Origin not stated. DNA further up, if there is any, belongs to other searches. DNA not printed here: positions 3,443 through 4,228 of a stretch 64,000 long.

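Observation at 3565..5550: A ~2-kb low-GC restriction-modification islet between the pstS Pho-box promoter and a dead ABM gene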

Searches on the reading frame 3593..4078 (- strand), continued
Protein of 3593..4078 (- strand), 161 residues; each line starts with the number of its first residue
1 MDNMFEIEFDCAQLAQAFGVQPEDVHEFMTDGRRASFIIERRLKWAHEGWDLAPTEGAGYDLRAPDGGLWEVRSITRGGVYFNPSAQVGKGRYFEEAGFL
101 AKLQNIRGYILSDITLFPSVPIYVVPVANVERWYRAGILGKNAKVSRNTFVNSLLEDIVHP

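Call 47: find_homologous_proteins(query=P0116)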
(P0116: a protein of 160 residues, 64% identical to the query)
Query P0116 (160 aa): 519 proteins with E <= 0.001 among 572 candidates; the best 120 are listed.
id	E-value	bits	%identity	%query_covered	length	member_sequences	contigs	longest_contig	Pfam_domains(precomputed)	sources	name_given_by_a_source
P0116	2.8e-103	361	100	100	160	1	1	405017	-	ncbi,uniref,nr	ncbi:hypothetical protein [Stagnihabitans tardus]|uniref:Uncharacterized protein n=1 Tax=Stagnihabit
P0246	5.1e-88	311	86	99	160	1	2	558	-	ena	-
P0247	2.6e-85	302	82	99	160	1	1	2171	-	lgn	-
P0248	1.4e-84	300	83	99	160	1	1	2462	-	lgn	-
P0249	3.0e-84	299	83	99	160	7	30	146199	-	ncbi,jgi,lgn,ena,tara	tara:strand:+ start:1219 stop:1701 length:483 start_codon:yes stop_codon:yes gene_type:complete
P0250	7.1e-84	297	82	99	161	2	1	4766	-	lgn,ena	-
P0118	7.2e-84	297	83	99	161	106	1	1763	-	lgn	-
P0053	9.1e-84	297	84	99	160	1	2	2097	-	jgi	jgi:hypothetical protein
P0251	1.5e-83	296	84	99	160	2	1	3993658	-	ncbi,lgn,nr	ncbi:hypothetical protein [Maritimibacter alkaliphilus]|nr:hypothetical protein [Maritimibacter alka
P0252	1.9e-83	296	84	99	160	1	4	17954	-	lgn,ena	-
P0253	3.0e-83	295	82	99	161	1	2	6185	-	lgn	-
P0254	4.0e-83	295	85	98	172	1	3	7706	-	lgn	-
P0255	5.8e-83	294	82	99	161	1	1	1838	-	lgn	-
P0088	5.9e-83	294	81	99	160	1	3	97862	-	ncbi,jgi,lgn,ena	-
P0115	7.3e-83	294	81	99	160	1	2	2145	-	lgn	-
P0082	1.7e-80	286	79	99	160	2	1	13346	-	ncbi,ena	-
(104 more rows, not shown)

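Call 57: search_protein_families(library=pfam, proteins=[L082:5347-5880:-, L081:4296-4547:+, L081:6510-6710:-, L081:7012-7782:+], max_evalue=0.01)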
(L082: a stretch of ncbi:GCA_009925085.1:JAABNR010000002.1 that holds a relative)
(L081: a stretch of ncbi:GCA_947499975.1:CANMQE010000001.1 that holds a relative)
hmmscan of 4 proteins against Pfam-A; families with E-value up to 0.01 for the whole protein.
L082:5347-5880:- (177 aa): 0 families

L081:4296-4547:+ (83 aa): 1 family
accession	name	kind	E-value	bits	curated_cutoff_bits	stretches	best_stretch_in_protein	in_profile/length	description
PF20033.5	DUF6438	-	0.0097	16.6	30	1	2-81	38-115/116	Domain of unknown function (DUF6438)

L081:6510-6710:- (66 aa): 0 families

L081:7012-7782:+ (256 aa): 0 families

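Call 61: find_related_loci(query=A1, collection=viral_contigs, flank=4000)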
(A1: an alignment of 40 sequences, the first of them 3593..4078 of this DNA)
Query A1 (161 aa) in viral_contigs; peptide patterns used: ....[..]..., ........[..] (x = any residue, [..] = any of these).
22 stretches matched a pattern; 8 encode a relative of the query (tblastn E <= 1e-3); 8 distinct loci.
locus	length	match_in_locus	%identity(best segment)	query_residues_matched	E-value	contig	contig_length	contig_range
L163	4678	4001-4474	65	1-158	1e-60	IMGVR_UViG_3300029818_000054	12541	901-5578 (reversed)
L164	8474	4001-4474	65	1-158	2e-60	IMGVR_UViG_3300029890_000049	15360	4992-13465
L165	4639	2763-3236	63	1-158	4e-58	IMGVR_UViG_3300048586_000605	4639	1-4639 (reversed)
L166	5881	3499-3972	63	1-158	4e-58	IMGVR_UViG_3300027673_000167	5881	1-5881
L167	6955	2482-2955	63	1-158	7e-56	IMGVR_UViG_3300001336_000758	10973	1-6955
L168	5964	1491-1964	62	1-158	5e-55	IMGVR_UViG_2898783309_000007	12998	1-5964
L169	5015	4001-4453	48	1-152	2e-43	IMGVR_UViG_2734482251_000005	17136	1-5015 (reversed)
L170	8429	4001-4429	48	12-154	6e-41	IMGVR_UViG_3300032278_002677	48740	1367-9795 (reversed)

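Call 63: search_solved_structures(query=A1, max_evalue=10, show_alignments=3)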
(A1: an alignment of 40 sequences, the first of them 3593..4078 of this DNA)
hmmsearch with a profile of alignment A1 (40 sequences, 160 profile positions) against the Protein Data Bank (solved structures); distinct sequences matched with E-value up to 10: 35.
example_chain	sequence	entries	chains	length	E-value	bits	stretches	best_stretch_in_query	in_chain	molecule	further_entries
6edf_A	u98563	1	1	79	0.055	16.4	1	62-89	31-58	FYN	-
4d8d_A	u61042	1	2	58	0.14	15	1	52-88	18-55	Tyrosine-protein kinase Fyn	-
3uf4_A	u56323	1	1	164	0.17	14.8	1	62-90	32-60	Tyrosine-protein kinase Fyn, Isoform 2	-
1g83_A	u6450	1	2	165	0.18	14.7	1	62-90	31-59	PROTO-ONCOGENE TYROSINE-PROTEIN KINASE FYN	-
6ipz_Z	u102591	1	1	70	0.21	14.5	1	53-88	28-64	Tyrosine-protein kinase Fyn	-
1avz_C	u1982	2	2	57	0.24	14.3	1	62-88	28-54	FYN TYROSINE KINASE | Tyrosine-protein kinase Fyn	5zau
7a2m_A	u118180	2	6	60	0.24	14.3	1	62-88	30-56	Tyrosine-protein kinase Fyn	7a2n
1efn_A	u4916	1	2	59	0.25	14.3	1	62-88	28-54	FYN TYROSINE KINASE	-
4znx_A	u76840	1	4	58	0.25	14.3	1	62-88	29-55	Tyrosine-protein kinase Fyn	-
3h0f_A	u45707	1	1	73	0.25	14.3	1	53-88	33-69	Proto-oncogene tyrosine-protein kinase Fyn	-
1shf_A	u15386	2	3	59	0.25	14.3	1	62-88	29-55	FYN TYROSINE KINASE SH3 DOMAIN | Proto-oncogene tyrosine-protein kinase FYN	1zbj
1m27_C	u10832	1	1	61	0.25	14.3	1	62-88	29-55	Proto-oncogene tyrosine-protein kinase FYN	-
1azg_B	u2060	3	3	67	0.25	14.2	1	62-89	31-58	FYN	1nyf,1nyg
7a2l_A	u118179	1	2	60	0.25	14.2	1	62-88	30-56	Tyrosine-protein kinase Fyn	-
7a2j_A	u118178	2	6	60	0.26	14.2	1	62-88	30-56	Tyrosine-protein kinase Fyn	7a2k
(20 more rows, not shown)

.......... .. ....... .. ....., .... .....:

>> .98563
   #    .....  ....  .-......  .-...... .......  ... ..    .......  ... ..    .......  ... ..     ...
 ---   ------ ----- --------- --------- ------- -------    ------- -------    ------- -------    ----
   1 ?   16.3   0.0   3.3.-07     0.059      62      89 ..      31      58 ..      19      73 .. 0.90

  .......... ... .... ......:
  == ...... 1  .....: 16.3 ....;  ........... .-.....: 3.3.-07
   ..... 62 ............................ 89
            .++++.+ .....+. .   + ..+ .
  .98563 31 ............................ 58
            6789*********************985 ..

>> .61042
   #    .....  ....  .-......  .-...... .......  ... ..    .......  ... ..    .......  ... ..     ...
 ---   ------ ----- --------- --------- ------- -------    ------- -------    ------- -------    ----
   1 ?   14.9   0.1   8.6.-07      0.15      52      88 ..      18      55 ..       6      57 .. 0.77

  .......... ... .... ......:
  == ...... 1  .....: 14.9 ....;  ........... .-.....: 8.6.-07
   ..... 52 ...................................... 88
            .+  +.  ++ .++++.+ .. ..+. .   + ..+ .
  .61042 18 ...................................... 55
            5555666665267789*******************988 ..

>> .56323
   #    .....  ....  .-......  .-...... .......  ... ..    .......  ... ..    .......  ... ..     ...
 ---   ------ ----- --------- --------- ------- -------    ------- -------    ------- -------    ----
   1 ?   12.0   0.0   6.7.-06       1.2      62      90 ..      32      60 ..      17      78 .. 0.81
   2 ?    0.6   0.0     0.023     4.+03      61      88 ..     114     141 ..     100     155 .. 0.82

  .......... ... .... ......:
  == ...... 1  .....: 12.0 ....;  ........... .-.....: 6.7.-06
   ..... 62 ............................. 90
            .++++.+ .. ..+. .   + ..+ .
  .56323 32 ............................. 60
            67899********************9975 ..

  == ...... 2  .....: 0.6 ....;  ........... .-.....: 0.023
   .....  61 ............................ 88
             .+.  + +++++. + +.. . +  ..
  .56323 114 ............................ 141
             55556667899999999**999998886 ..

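Call 74: search_protein_families(library=padloc, proteins=[L082:5347-5937:-, L093:2435-3115:-, L104:1950-2471:+, L089:3273-3824:-, L107:2124-2468:-, L121:3680-3931:-], max_evalue=0.01)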
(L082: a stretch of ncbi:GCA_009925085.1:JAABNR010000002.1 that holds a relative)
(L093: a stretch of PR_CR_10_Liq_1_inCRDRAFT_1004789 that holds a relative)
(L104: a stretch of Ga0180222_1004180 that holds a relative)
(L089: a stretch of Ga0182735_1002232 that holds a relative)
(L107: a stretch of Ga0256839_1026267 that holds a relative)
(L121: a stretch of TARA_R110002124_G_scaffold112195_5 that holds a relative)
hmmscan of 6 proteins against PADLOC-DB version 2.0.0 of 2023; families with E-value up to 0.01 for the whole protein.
L082:5347-5937:- (196 aa): 0 families

L093:2435-3115:- (226 aa): 0 families

L104:1950-2471:+ (173 aa): 0 families

L089:3273-3824:- (183 aa): 0 families

L107:2124-2468:- (114 aa): 0 families

L121:3680-3931:- (83 aa): 0 families

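Call 75: search_protein_families(library=pfam, proteins=[L082:5347-5937:-, L093:2435-3115:-, L104:1950-2471:+, L089:3273-3824:-, L107:2124-2468:-, L121:3680-3931:-], max_evalue=0.01)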
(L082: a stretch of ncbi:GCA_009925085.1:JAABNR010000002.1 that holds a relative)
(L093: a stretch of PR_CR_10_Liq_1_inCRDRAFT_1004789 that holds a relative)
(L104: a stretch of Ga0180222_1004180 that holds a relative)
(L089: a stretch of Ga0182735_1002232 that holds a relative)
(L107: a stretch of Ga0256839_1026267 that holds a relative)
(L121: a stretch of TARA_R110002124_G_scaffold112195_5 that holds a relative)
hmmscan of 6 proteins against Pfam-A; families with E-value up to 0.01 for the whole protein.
L082:5347-5937:- (196 aa): 0 families

L093:2435-3115:- (226 aa): 0 families

L104:1950-2471:+ (173 aa): 0 families

L089:3273-3824:- (183 aa): 0 families

L107:2124-2468:- (114 aa): 0 families

L121:3680-3931:- (83 aa): 0 families
